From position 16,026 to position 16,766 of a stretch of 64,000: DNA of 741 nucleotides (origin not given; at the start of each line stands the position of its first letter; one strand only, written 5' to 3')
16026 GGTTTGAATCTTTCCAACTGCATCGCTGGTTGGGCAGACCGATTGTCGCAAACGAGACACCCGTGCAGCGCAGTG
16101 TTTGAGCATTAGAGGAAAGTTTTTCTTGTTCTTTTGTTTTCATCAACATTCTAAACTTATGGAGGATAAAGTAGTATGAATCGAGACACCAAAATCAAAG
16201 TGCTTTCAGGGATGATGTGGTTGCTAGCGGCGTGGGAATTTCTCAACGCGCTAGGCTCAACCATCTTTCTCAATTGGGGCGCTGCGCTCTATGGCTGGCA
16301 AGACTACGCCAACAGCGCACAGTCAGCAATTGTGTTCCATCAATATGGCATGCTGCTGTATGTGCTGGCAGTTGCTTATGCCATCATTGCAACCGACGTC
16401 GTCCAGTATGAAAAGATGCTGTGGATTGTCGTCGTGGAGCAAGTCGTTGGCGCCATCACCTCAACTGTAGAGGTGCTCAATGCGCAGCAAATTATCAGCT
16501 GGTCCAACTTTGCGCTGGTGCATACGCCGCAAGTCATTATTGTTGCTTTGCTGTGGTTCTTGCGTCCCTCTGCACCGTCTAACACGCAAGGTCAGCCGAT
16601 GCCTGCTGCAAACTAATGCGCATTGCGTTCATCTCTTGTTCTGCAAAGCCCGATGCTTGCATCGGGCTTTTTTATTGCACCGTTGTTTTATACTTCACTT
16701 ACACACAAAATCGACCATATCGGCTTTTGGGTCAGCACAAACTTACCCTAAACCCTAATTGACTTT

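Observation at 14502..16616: Uncharacterised three-gene membrane module: triplicated 4-helix domain plus a ferredoxin-less NapH-like CxxxC protein, upstream of PFOR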

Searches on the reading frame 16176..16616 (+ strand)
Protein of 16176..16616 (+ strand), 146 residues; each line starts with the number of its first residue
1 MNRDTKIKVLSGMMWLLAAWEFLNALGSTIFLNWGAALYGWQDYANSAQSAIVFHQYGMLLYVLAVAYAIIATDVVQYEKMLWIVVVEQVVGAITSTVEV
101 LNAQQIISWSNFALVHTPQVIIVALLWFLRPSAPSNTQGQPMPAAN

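Call 3: search_protein_families(library=pfam, proteins=[window:16176-16616:+], max_evalue=1)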
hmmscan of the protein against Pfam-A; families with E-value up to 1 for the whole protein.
window:16176-16616:+ (146 aa): 0 families

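Call 4: search_protein_families(library=ncbifam, proteins=[window:16176-16616:+], max_evalue=1)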
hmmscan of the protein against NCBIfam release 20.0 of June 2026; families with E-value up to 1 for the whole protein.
window:16176-16616:+ (146 aa): 0 families

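Call 16: find_homologous_proteins(query=window:16176-16616:+, max_evalue=0.01)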
Query window:16176-16616:+ (146 aa): 23 proteins with E <= 0.01 among 58 candidates.
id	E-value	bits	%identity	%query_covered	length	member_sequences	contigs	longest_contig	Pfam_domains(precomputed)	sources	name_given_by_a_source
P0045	1.4e-86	306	97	100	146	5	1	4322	-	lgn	-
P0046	1.3e-79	283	90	100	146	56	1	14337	-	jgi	-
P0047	3.5e-77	275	88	100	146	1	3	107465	-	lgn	-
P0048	5.0e-77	275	86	100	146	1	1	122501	-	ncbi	-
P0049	7.1e-76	271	86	100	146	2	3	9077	-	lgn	-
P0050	3.2e-74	266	84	100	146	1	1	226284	-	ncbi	-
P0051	3.2e-70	253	80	100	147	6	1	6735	-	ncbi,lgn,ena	-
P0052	4.5e-70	252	80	100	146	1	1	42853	-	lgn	-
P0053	1.5e-69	250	79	100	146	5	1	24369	-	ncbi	-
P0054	1.4e-68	247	78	100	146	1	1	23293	-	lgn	-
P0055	2.0e-68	247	78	100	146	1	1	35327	-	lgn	-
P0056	2.3e-68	247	78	100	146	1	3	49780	-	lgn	-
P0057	3.0e-68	246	77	100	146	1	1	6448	-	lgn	-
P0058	5.3e-68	246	77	100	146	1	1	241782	-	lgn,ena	-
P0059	1.4e-66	241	76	100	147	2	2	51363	-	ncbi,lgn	ncbi:MAG: hypothetical protein SNJ55_05680 [Chloroherpetonaceae bacterium]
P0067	9.7e-36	141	55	90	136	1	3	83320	-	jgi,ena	jgi:hypothetical protein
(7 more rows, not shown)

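Call 22: predict_structure(alignment_id=A1)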
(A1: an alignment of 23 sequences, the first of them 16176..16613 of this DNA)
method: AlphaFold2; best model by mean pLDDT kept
length: 146 residues; sequences in the alignment: 23
mean_pLDDT: 82.6   pTM: 0.76
mean pLDDT of the five models: 82.6, 80.1, 79.6, 77.2, 74.0
residues with pLDDT >= 90: 48; 70-90: 78; 50-70: 9; < 50: 11
segments of 3 or more residues with pLDDT < 50: 136-146
pLDDT, mean of each block of 10 residues (from residue 1): 87 95 94 87 80 89 95 90 87 78 74 88 88 50 41
secondary structure, 60 per line:
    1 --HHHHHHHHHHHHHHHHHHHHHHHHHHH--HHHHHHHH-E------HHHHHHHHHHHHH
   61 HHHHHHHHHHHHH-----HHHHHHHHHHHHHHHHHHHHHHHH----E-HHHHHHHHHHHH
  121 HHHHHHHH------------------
elements in order: H3-29 H32-39 H48-73 H79-102 H109-128

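Call 23: search_protein_representatives(alignment_id=A1)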
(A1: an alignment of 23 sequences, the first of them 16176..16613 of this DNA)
Query: 23 sequences, 146 profile positions. Proteins with E-value up to 0.001 (for the whole library): 22; up to 1e-10: 8; up to 1e-30: 5. The best 22 are listed.
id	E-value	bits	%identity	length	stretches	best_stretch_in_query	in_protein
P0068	1.5e-53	196.8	-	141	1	5-141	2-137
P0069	5.6e-52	191.7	-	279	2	4-130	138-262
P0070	3.6e-49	182.6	-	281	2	4-136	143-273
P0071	1.9e-47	177.0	-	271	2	11-135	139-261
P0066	3.6e-38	146.9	-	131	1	1-77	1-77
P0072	1.1e-24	103.1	-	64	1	82-145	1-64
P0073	6.5e-14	68.2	-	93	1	55-142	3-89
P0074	1.2e-12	64.2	-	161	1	14-136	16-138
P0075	1.5e-10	57.3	-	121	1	6-94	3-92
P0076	4.3e-10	55.8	-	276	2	10-134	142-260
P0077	1.5e-09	54.1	-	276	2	18-101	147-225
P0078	2.8e-09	53.2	-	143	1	7-138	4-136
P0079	2.6e-08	50.1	-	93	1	20-89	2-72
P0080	1.5e-07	47.6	-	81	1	59-136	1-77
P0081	2.3e-07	47.0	-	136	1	8-119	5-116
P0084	1.4e-06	44.4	-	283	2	10-130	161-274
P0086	3.8e-05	39.8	-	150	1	10-95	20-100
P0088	4.2e-04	36.4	-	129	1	15-102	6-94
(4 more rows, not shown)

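Call 26: search_protein_families(library=pfam, proteins=[P0069, P0070, P0074, P0076, P0077, P0078, P0081, P0084, P0086, P0088], max_evalue=1)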
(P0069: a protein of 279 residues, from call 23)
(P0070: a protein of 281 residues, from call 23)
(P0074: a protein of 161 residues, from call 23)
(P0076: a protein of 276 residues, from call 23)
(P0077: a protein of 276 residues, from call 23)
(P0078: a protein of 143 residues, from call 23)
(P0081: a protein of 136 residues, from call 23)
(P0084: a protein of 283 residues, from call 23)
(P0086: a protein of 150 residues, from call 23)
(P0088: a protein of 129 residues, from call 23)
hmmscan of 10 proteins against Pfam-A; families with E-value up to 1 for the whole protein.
P0069 (279 aa): 0 families

P0070 (281 aa): 0 families

P0074 (161 aa): 2 families
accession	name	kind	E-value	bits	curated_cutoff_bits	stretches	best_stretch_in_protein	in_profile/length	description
PF21392.3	COQ9_N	-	0.00078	19.6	27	1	42-59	14-31/31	Ubiquinone biosynthesis protein COQ9, N-terminal domain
PF06139.17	BphX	-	0.39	11.2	24.7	1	60-130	57-127/133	BphX-like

P0076 (276 aa): 0 families

P0077 (276 aa): 0 families

P0078 (143 aa): 3 families
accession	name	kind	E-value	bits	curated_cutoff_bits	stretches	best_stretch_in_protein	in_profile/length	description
PF06139.17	BphX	-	0.00016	22.1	24.7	1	57-128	58-129/133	BphX-like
PF22212.1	CPV_RdRP_pol_dom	-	0.15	11.1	27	1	85-132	274-321/369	CPV, RNA-directed RNA polymerase, central polymerase domain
PF11190.13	DUF2976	-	0.48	10.8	28.2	1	82-126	32-79/87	Protein of unknown function (DUF2976)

P0081 (136 aa): 0 families

P0084 (283 aa): 1 family
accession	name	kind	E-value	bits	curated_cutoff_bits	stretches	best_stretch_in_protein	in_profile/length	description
PF25487.1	ETR1_N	-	0.06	14.1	27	1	58-96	7-43/97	Ethylene receptor 1-like, N-terminal domain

P0086 (150 aa): 0 families

P0088 (129 aa): 0 families

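Call 28: list_cluster_members(proteins=[P0069, P0070, P0071, P0074, P0076, P0077, P0078, P0081, P0084, P0088])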
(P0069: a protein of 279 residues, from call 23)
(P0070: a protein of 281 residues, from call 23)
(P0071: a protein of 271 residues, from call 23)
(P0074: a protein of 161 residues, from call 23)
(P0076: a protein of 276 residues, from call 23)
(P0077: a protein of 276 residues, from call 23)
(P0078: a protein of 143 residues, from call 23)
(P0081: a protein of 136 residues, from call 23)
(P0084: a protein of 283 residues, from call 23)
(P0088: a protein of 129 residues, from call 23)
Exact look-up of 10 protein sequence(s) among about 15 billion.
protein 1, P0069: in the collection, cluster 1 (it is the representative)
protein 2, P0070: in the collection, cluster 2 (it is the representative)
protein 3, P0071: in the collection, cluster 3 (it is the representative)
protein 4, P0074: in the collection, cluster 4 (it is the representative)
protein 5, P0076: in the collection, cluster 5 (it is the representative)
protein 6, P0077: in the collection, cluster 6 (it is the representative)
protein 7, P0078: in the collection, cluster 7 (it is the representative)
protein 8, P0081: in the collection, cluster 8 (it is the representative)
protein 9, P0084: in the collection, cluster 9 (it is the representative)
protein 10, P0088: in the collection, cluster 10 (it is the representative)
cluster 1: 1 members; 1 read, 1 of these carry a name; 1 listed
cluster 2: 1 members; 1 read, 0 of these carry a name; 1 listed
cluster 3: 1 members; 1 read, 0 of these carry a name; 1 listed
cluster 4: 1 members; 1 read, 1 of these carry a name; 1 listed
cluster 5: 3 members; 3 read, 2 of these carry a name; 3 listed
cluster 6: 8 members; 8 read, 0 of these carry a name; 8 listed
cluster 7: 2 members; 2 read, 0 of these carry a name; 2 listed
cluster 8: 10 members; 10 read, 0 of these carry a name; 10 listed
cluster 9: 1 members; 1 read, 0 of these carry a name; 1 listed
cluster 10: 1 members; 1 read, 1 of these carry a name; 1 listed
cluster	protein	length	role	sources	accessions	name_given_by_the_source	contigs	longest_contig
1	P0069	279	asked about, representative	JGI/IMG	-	hypothetical protein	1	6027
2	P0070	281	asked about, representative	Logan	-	-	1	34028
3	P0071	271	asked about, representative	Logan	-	-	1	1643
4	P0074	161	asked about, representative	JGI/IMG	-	hypothetical protein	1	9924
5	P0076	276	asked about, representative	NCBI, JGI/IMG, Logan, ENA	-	-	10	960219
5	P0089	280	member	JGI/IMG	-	hypothetical protein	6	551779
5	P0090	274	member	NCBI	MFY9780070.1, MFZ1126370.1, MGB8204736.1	MAG: hypothetical protein WAJ85_06105 [Candidatus Baltobacteraceae bacterium]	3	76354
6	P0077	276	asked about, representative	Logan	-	-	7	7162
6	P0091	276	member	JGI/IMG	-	-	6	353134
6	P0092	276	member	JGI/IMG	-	-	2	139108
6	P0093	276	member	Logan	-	-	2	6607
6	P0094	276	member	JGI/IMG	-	-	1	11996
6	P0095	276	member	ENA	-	-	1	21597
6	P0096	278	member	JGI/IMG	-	-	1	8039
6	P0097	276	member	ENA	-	-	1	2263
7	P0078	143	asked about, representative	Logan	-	-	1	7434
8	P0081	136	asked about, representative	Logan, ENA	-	-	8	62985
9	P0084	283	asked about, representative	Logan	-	-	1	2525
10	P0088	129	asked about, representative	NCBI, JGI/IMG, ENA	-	hypothetical protein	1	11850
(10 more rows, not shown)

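Call 31: find_encoding_contigs(protein=P0067, flank=8000, max_places=2)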
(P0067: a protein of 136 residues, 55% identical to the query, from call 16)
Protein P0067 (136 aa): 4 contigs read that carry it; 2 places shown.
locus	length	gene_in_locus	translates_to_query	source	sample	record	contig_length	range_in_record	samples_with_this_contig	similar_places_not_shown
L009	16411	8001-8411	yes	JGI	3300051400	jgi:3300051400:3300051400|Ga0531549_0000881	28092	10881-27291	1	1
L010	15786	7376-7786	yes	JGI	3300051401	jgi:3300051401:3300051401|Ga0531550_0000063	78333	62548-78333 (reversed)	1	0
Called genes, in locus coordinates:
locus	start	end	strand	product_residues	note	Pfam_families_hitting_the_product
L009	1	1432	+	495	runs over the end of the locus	-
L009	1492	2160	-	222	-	PF00730:HhH-GPD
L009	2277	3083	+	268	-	-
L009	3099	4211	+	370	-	PF00034:Cytochrom_C (faint), PF03150:CCP_MauG, PF21419:RoxA-like_Cyt-c (faint)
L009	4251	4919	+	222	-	PF00072:Response_reg, PF00486:Trans_reg_C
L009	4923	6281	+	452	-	PF00672:HAMP (weak), PF00512:HisKA, PF02518:HATPase_c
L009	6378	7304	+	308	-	-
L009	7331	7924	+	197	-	PF12801:Fer4_5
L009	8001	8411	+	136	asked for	-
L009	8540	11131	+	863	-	PF12704:MacB_PCD, PF02687:FtsX, PF12704:MacB_PCD, PF02687:FtsX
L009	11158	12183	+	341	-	PF00480:ROK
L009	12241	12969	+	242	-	-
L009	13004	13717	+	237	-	PF00156:Pribosyltran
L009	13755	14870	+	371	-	PF00561:Abhydrolase_1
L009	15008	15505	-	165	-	-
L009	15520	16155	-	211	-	-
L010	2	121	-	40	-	?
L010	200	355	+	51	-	PF00145:DNA_methylase (weak)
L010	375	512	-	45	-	-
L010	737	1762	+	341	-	PF13649:Methyltransf_25 (faint), PF08100:Dimerisation, PF00891:Methyltransf_2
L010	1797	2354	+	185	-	PF05163:DinB, PF12867:DinB_2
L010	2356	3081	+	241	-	PF02602:HEM4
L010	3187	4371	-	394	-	PF13439:Glyco_transf_4, PF13579:Glyco_trans_4_4, PF13477:Glyco_trans_4_2 (weak), PF20706:GT4-conflict (weak), PF00534:Glycos_transf_1, PF13692:Glyco_trans_1_4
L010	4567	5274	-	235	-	PF00702:Hydrolase, PF12710:HAD, PF13419:HAD_2, PF13242:Hydrolase_like (weak)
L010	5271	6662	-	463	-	PF00805:Pentapeptide, PF13599:Pentapeptide_4 (weak), PF00805:Pentapeptide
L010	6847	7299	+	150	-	PF12801:Fer4_5 (weak)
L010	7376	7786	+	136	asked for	-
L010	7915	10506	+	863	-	PF12704:MacB_PCD, PF02687:FtsX, PF12704:MacB_PCD, PF02687:FtsX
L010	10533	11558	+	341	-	PF00480:ROK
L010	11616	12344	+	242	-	-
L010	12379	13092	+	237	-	PF00156:Pribosyltran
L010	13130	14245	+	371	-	PF00561:Abhydrolase_1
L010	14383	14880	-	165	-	-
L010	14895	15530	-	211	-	-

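Call 33: search_protein_families(library=pfam, alignment_id=A3, max_evalue=10)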
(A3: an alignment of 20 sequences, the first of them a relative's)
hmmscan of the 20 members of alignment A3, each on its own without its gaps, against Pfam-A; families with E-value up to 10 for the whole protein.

A. member 1, P0078 (143 aa): 3 families
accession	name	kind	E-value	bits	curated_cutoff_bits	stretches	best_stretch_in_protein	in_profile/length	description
PF06139.17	BphX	-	0.00016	22.1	24.7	1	57-128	58-129/133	BphX-like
PF22212.1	CPV_RdRP_pol_dom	-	0.15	11.1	27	1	85-132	274-321/369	CPV, RNA-directed RNA polymerase, central polymerase domain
PF11190.13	DUF2976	-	0.48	10.8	28.2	1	82-126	32-79/87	Protein of unknown function (DUF2976)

B. families by the number of members that match (of 20 scanned): 11 families
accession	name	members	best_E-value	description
PF06139.17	BphX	5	0.00016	BphX-like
PF21392.3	COQ9_N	1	0.00078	Ubiquinone biosynthesis protein COQ9, N-terminal domain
PF07395.17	Mig-14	1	0.025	Mig-14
PF07444.16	Ycf66_N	1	0.035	Ycf66 protein N-terminus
PF14087.12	DUF4267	1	0.064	Domain of unknown function (DUF4267)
PF22212.1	CPV_RdRP_pol_dom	1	0.15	CPV, RNA-directed RNA polymerase, central polymerase domain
PF11190.13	DUF2976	1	0.48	Protein of unknown function (DUF2976)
PF19732.4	SpoIIE_N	1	0.62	Stage II sporulation protein E N-terminal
PF06570.16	DUF1129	1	1.1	Protein of unknown function (DUF1129)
PF03203.19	MerC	1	2.4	MerC mercury resistance protein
PF20589.3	DUF6790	1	2.7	Family of unknown function (DUF6790)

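Call 36: find_related_loci(query=A4, collection=genome_contigs, flank=6000)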
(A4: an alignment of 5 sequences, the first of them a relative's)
Query A4 (143 aa) in genome_contigs; peptide patterns used: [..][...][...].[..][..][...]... (x = any residue, [..] = any of these).
16 stretches matched a pattern; 7 encode a relative of the query (tblastn E <= 1e-3); 6 distinct loci.
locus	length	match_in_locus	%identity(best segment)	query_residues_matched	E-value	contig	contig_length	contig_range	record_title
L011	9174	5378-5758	60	1-128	4e-46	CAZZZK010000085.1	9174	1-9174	MAG: Vulcanimicrobiota bacterium isolate Brown_AE.bin.6 genome assembly, contig: NODE_1926_length_9174_cov_7.328435, who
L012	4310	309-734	55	1-143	1e-44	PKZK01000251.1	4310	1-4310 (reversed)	MAG: Vulcanimicrobiota bacterium isolate bog_1503 73.20111000_S3S.5_contig_3374, whole genome shotgun sequence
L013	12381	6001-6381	47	7-134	1e-33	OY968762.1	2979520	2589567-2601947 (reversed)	MAG: Candidatus Eremiobacteraeota bacterium isolate MFD01689.bin.1.72 genome assembly, chromosome: 1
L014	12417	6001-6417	49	5-143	7e-32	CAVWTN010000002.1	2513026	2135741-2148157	MAG: Candidatus Eremiobacteraeota bacterium isolate MFD01689.bin.1.76 genome assembly, contig: contig_21900, whole genom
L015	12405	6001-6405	44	7-142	1e-29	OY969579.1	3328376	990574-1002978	MAG: Candidatus Eremiobacteraeota bacterium isolate MFD01689.bin.c.2 genome assembly, chromosome: 1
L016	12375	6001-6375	46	2-127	1e-29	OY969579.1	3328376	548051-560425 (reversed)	MAG: Candidatus Eremiobacteraeota bacterium isolate MFD01689.bin.c.2 genome assembly, chromosome: 1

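Call 40: search_protein_families(library=pfam, proteins=[L015:125-1072:+, L015:1085-4891:+, L015:4892-5986:+, L015:7241-8935:+, L015:9568-11037:+, L014:9708-12290:-, L013:924-4940:-, L013:7555-9513:-, L013:10512-11723:-, L011:827-2971:+], max_evalue=0.001)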
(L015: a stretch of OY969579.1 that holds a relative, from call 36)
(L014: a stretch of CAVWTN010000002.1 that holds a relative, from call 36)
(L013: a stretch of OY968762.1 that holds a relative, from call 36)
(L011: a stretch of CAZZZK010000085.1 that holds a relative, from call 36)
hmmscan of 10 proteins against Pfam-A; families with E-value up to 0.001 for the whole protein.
L015:125-1072:+ (315 aa): 4 families
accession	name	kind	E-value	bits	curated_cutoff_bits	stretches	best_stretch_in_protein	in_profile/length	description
PF17863.7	AAA_lid_2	-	9.5e-16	57.7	22.7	1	243-310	5-73/74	AAA lid domain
PF01078.27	Mg_chelatase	-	1.8e-10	41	20.3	1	92-162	88-158/207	Magnesium chelatase, subunit ChlI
PF07728.20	AAA_5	-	3.5e-08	34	22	1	70-175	28-139/139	AAA domain (dynein-related subfamily)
PF00493.29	MCM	-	4.6e-05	23.1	23.3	0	97-168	108-179/224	MCM P-loop domain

L015:1085-4891:+ (1268 aa): 2 families
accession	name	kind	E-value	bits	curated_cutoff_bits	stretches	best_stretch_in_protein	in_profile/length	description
PF02514.21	CobN-Mg_chel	-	0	1102.2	24.5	1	164-1249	3-1089/1090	CobN/Magnesium Chelatase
PF11965.13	DUF3479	-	2.3e-34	119.3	27.4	1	6-159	1-159/159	Domain of unknown function (DUF3479)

L015:4892-5986:+ (364 aa): 3 families
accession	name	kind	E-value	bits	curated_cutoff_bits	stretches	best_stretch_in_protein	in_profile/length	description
PF13545.12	HTH_Crp_2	-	1.2e-17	64.1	27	1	282-356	2-69/70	Crp-like helix-turn-helix domain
PF00027.35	cNMP_binding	-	9.4e-09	35.6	27.5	1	164-247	4-87/89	Cyclic nucleotide-binding domain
PF00325.26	Crp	-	0.00014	21.9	21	1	307-337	2-32/32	Bacterial regulatory proteins, crp family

L015:7241-8935:+ (564 aa): 8 families
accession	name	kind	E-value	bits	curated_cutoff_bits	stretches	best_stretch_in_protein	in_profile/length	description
PF01593.30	Amino_oxidase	-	1.4e-19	71.1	19.8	1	56-547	1-442/443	Flavin containing amine oxidoreductase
PF13450.12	NAD_binding_8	-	6.4e-14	52.4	21.9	1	51-105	1-55/68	NAD(P)-binding Rossmann-like domain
PF01266.30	DAO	-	6e-08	33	27.9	1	48-324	1-204/353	FAD dependent oxidoreductase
PF00890.30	FAD_binding_2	-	1.6e-07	31.3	20.4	1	48-98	1-49/414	FAD binding domain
PF12831.13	FAD_oxidored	-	3.4e-06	27.1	27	1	48-85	1-38/416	FAD dependent oxidoreductase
PF01134.28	GIDA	-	1.6e-05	24.6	22.1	0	48-78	1-31/391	Glucose inhibited division protein A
PF03486.20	HI0933_like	-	0.00013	22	50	0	48-82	2-36/244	HI0933-like protein Rossmann domain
PF01946.23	Thi4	-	0.00037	20.2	26.2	1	46-85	17-57/235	Thi4 family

L015:9568-11037:+ (489 aa): 1 family
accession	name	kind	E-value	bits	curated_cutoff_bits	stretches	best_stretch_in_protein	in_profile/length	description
PF02696.19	SelO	-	8.2e-131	437.4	22.8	1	12-458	4-464/466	Protein adenylyltransferase SelO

L014:9708-12290:- (860 aa): 1 family
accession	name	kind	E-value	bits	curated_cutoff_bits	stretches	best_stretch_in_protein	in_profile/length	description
PF02514.21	CobN-Mg_chel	-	7.1e-262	872.3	24.5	1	2-841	275-1089/1090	CobN/Magnesium Chelatase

L013:924-4940:- (1338 aa): 0 families

L013:7555-9513:- (652 aa): 1 family
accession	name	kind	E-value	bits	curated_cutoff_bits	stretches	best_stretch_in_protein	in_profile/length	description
PF00069.31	Pkinase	-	1.4e-07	31.6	31.7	1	120-218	106-199/263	Protein kinase domain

L013:10512-11723:- (403 aa): 7 families
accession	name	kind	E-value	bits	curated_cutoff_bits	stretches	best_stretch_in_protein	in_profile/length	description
PF07992.20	Pyr_redox_2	-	9.4e-07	29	26.1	1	15-163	4-113/291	Pyridine nucleotide-disulphide oxidoreductase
PF01494.25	FAD_binding_3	-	6.8e-06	26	22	1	12-153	2-153/349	FAD binding domain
PF01266.30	DAO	-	1.3e-05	25.4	27.9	0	14-47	2-35/353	FAD dependent oxidoreductase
PF12831.13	FAD_oxidored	-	3e-05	23.9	27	1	15-150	3-137/416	FAD dependent oxidoreductase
PF13450.12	NAD_binding_8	-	8.4e-05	23.2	21.9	1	16-47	1-32/68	NAD(P)-binding Rossmann-like domain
PF05834.18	Lycopene_cycl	-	9.8e-05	22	23.4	0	273-366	249-345/380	Lycopene cyclase protein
PF00890.30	FAD_binding_2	-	0.00011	21.9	20.4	1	15-56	3-44/414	FAD binding domain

L011:827-2971:+ (714 aa): 0 families

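Call 52: search_dna_similar(query=P0078, collection=plasmids, mode=protein, max_evalue=10, max_rows=15)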
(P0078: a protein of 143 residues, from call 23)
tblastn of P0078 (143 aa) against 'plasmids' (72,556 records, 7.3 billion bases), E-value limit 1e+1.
No match.

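Call 56: find_related_loci(query=A7, collection=metagenome_contigs, flank=6000)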
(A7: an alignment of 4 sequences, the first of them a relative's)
Query A7 (207 aa) in metagenome_contigs; peptide patterns used: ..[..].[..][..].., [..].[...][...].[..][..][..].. (x = any residue, [..] = any of these).
290 stretches matched a pattern; 44 encode a relative of the query (tblastn E <= 1e-3); 44 distinct loci.
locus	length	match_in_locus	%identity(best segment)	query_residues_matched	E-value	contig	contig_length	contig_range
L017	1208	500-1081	79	10-203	3e-103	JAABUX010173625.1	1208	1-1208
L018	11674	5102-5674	80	8-198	1e-92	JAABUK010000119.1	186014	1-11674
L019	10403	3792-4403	78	1-203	2e-91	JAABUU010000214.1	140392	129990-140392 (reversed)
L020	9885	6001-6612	78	1-203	2e-91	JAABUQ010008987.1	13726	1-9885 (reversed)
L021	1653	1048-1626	68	1-194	6e-91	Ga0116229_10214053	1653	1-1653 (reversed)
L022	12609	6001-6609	67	1-202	1e-85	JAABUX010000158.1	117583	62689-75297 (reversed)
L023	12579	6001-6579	66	9-202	2e-82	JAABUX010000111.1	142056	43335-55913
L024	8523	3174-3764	65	1-196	1e-80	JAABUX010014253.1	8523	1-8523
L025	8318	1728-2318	66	1-196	2e-80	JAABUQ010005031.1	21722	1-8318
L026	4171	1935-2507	66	10-196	2e-80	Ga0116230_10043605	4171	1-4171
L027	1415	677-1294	60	6-207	3e-85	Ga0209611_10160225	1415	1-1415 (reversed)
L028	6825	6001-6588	64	1-195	1e-79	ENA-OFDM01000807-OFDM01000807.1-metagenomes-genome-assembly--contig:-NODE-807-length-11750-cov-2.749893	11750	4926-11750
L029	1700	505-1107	62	9-207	6e-84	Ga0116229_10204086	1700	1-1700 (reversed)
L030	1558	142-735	64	1-198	7e-84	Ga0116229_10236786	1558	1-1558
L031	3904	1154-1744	60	5-198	4e-79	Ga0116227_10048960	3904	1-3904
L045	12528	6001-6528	49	17-191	5e-51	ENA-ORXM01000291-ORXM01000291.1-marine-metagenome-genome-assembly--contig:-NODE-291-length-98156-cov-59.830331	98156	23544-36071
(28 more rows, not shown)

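Call 60: list_cluster_members(proteins=[L045:6657-7085:+, L045:7170-7976:-, L045:5956-6624:+, L045:8771-10816:-, L045:10826-12136:-, L045:164-1162:-, L045:1399-1803:-, L009:11158-12180:+, L009:3099-4208:+, L009:6378-7301:+])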
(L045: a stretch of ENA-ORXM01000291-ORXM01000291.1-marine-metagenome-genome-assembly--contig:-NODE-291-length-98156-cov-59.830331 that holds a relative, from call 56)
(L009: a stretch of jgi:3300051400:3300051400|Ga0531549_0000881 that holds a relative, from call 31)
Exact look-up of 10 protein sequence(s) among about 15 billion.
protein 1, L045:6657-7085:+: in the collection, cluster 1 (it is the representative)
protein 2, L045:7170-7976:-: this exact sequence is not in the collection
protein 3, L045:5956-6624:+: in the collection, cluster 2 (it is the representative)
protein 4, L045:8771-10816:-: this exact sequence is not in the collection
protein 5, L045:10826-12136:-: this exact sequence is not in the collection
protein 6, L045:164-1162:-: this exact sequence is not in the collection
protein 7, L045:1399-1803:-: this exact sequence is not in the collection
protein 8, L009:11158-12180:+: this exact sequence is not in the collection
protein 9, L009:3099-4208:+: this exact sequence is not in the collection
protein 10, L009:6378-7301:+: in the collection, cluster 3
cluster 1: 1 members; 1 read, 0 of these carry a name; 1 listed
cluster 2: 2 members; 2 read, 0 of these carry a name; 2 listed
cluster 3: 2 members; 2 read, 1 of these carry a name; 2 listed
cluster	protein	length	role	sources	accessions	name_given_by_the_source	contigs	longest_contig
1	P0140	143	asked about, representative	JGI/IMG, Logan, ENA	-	-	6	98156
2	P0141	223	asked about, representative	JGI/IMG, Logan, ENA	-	-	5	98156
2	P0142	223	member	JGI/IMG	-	-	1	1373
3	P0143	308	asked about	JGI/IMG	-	hypothetical protein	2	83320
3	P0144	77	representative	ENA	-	-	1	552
